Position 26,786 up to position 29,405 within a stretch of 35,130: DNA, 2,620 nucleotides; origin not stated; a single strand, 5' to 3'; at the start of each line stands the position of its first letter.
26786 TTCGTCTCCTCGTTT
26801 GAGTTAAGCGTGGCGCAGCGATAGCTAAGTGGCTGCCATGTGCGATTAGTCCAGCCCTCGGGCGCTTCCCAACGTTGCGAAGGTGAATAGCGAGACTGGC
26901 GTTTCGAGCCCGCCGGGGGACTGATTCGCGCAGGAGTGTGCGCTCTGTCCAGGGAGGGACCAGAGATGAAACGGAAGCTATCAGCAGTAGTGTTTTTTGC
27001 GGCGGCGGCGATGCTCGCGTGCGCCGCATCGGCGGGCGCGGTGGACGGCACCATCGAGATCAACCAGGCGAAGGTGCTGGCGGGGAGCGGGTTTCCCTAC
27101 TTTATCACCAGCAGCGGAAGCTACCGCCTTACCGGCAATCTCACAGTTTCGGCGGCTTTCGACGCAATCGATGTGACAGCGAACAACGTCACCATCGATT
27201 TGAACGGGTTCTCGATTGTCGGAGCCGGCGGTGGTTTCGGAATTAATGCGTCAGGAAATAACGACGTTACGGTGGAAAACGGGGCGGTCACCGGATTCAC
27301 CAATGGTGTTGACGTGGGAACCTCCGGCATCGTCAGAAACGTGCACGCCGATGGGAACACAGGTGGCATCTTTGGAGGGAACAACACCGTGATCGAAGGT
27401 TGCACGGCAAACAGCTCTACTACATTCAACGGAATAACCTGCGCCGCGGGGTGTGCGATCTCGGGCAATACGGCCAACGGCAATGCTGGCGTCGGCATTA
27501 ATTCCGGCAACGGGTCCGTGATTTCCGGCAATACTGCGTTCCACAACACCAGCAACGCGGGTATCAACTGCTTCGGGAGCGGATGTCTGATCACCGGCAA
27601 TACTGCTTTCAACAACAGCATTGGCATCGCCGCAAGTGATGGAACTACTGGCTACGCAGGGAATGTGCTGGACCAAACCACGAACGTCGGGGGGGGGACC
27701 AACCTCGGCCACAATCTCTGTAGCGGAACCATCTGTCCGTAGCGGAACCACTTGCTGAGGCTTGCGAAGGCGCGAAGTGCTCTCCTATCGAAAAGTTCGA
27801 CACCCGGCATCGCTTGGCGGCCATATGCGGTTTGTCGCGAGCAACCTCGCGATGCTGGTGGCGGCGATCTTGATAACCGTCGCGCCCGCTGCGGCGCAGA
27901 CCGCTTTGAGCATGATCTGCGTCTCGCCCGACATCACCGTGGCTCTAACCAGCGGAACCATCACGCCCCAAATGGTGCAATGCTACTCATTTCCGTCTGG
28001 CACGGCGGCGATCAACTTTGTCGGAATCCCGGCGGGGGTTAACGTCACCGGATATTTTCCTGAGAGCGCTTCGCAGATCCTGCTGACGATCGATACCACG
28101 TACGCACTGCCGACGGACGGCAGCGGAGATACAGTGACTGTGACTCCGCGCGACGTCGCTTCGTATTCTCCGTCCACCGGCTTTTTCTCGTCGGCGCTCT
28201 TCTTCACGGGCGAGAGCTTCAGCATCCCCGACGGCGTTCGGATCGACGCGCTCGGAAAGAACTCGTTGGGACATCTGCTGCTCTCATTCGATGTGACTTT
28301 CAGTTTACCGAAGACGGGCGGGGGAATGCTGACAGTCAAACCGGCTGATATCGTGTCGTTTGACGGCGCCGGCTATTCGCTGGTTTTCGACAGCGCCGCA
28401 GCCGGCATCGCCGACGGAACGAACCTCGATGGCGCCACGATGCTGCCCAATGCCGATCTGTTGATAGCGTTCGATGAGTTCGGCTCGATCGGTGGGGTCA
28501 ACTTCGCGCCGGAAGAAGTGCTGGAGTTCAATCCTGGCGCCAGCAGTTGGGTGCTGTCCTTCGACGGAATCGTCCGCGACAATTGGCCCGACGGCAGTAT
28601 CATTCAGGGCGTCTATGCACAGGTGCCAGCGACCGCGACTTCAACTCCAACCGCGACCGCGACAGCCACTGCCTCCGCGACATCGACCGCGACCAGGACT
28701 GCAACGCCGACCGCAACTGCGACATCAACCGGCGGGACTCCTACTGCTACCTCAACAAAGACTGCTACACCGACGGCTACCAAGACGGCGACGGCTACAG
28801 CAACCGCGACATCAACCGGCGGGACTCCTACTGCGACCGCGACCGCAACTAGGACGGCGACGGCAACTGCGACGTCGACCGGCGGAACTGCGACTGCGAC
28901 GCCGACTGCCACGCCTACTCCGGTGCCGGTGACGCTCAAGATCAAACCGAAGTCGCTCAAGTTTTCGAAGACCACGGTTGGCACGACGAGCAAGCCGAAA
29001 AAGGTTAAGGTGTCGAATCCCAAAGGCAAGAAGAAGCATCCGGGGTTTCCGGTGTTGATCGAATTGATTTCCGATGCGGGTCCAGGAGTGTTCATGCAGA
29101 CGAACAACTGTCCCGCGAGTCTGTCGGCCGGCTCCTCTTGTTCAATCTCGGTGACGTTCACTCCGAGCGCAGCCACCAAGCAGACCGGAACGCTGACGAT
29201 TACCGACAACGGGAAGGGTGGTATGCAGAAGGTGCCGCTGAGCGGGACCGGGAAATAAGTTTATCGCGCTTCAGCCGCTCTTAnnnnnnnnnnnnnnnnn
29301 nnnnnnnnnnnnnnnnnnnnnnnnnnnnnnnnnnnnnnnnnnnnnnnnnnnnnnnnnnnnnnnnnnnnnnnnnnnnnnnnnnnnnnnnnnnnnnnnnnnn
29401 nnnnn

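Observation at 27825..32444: Recurring module: paralogous LuxR-type regulators next to genes for secreted proteins (second copy at 11161-16613)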

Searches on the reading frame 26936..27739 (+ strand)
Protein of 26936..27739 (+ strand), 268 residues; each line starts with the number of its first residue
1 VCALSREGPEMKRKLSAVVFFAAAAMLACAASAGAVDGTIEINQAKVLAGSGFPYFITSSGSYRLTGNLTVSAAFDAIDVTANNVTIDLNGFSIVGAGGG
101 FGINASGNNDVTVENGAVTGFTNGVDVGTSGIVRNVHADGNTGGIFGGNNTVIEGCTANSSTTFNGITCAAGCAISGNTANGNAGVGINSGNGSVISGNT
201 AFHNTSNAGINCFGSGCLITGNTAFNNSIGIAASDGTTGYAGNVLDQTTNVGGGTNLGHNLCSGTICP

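Call 9: search_protein_families(library=pfam, proteins=[window:26936-27739:+], max_evalue=0.01)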
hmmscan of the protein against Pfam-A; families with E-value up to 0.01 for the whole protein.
window:26936-27739:+ (268 aa): 1 family
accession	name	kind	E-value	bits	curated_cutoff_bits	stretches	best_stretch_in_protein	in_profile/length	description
PF13229.12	Beta_helix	-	6.5e-05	23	25.9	1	128-249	6-138/158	Right handed beta helix region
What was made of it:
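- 26936..27742 (+): 268-aa exported right-handed beta-helix protein. Pfam Beta_helix at 23.0 bits, below the 25.9 cut-off (call 9).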

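Call 10: search_protein_families(library=ncbifam, proteins=[window:26936-27739:+], max_evalue=0.01)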
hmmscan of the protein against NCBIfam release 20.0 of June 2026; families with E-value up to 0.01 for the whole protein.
window:26936-27739:+ (268 aa): 0 families

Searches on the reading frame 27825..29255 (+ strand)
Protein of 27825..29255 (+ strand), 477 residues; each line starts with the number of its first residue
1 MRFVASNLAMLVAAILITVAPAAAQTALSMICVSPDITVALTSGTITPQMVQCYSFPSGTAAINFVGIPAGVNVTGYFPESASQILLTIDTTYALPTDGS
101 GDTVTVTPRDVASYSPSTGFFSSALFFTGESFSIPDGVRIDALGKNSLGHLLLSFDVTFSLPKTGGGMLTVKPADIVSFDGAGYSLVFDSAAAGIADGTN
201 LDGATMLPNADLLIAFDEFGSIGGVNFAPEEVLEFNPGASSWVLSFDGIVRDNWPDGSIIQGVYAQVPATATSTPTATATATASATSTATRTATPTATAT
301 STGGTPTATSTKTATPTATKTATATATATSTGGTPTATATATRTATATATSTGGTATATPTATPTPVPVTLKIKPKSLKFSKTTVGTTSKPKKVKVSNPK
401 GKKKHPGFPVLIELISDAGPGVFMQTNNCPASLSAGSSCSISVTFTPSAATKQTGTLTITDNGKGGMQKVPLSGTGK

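Call 9: search_protein_families(library=pfam, proteins=[window:27825-29255:+], max_evalue=0.01)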
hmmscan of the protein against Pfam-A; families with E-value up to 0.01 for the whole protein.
window:27825-29255:+ (477 aa): 3 families
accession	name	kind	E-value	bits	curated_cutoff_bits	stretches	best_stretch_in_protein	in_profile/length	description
PF15780.11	ASH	-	5.1e-09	36.6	27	1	376-465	12-94/98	Abnormal spindle-like microcephaly-assoc'd, ASPM-SPD-2-Hydin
PF22073.2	Cep192_D4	-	1.2e-06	29.1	35.5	1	371-476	4-111/112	Cep192 domain 4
PF24771.2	Ig_CFAP74_1st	-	0.002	18.9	29.2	1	373-471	3-94/97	CFAP74 first Ig-like domain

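Call 10: search_protein_families(library=ncbifam, proteins=[window:27825-29255:+], max_evalue=0.01)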
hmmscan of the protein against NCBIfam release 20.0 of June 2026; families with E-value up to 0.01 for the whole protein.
window:27825-29255:+ (477 aa): 2 families
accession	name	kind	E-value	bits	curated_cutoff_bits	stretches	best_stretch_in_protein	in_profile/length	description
NF012200.0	choice_anch_D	domain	4.4e-15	56.1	45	1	370-463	16-105/108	choice-of-anchor D domain-containing protein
NF008975.0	PRK12323.1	equivalog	0.0064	15.2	875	1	279-404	375-494/709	DNA polymerase III subunit gamma/tau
